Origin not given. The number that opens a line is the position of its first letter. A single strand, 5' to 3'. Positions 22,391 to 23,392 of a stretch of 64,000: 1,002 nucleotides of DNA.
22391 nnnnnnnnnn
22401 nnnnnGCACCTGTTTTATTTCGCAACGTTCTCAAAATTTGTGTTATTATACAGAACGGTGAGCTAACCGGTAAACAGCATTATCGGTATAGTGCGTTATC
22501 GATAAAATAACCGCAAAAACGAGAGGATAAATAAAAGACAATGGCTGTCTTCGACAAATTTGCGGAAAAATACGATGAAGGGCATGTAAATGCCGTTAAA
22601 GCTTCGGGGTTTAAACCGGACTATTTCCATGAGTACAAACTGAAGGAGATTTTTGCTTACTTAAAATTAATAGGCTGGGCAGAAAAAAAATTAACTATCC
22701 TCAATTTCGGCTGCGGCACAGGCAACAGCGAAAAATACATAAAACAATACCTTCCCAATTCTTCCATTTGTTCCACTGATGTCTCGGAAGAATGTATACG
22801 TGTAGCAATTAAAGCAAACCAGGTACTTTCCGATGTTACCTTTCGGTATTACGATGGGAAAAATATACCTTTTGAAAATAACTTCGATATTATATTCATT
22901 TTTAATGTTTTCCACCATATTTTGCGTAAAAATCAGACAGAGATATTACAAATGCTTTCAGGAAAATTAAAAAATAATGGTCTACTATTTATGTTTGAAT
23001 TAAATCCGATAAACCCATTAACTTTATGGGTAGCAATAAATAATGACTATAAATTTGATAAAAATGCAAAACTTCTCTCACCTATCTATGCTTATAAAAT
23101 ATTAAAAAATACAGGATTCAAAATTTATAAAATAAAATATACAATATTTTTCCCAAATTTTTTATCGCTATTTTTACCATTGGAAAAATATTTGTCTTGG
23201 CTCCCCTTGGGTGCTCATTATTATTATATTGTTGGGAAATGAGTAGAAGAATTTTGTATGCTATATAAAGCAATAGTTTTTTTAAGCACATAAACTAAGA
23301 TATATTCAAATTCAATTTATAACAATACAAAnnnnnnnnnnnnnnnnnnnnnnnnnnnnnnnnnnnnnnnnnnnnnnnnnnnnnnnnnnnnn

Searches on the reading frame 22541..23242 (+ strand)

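Call 20: search_protein_families(library=pfam, proteins=[window:22541-23242:+], max_evalue=0.001)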
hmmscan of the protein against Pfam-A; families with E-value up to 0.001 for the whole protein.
window:22541-23242:+ (233 aa): 7 families
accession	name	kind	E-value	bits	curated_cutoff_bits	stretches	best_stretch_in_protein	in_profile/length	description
PF08242.18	Methyltransf_12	-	3.1e-14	53.9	30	1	54-149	1-98/98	Methyltransferase domain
PF13649.12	Methyltransf_25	-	5.1e-14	53.2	27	1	53-147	1-97/97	Methyltransferase domain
PF08241.18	Methyltransf_11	-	5.6e-13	49.8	21.2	1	54-150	1-94/95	Methyltransferase domain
PF13847.12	Methyltransf_31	-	3e-11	43.6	27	1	48-155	2-113/145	Methyltransferase domain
PF13489.12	Methyltransf_23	-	7.4e-11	42.5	27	1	40-156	12-121/164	Methyltransferase domain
PF01739.24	CheR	-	1.6e-08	34.7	27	1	93-151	114-173/195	CheR methyltransferase, SAM binding domain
PF05175.20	MTS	-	0.00085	19.4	23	0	50-151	32-138/170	Methyltransferase small domain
